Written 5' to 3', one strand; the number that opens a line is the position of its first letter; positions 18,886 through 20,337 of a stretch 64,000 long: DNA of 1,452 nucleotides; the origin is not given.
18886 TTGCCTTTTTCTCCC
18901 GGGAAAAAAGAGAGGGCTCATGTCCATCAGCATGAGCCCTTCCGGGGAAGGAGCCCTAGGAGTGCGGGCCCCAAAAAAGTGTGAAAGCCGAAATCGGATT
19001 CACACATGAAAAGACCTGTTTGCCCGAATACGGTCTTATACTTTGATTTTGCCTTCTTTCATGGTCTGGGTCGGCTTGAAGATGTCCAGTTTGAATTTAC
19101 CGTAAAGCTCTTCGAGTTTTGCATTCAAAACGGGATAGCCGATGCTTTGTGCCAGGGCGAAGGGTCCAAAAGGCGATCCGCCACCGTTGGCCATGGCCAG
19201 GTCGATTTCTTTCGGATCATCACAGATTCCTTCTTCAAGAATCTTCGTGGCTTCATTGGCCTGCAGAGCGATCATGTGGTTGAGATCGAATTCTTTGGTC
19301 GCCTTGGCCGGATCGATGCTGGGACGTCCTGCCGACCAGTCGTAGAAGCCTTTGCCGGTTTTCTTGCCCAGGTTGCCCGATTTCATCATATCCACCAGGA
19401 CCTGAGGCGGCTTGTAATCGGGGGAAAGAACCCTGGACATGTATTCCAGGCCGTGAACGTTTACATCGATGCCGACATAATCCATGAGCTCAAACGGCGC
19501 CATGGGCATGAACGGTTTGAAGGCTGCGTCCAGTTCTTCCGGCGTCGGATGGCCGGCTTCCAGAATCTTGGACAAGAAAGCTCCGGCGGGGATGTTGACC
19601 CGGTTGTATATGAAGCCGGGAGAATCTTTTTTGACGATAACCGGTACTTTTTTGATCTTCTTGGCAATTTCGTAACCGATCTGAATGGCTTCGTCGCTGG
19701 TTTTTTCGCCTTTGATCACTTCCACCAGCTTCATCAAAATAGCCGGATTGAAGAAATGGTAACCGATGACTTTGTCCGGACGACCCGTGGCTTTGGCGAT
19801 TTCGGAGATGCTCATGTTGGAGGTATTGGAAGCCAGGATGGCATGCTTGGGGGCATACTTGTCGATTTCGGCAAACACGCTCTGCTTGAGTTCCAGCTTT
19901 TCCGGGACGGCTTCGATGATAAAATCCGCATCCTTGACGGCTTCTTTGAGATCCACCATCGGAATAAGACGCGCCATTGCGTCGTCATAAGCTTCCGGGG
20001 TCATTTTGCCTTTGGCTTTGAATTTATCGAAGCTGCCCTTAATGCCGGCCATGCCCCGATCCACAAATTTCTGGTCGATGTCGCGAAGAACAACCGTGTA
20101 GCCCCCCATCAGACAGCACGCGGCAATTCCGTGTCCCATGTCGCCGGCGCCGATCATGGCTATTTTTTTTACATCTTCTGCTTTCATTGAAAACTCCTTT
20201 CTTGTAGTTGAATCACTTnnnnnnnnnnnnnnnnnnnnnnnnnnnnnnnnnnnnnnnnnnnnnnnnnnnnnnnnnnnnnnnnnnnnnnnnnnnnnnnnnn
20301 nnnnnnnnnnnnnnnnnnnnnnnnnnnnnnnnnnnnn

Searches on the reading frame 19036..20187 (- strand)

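Call 18: search_protein_families(library=pfam, proteins=[window:19036-20187:-], max_evalue=0.00001)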
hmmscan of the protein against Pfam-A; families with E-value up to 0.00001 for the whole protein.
window:19036-20187:- (383 aa): 2 families
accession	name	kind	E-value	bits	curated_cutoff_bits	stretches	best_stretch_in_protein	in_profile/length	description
PF02737.24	3HCDH_N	-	2.2e-64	217.1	22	1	8-188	1-179/180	3-hydroxyacyl-CoA dehydrogenase, NAD binding domain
PF00725.27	3HCDH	-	6.9e-34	116.7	22.1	2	191-284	1-97/97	3-hydroxyacyl-CoA dehydrogenase, C-terminal domain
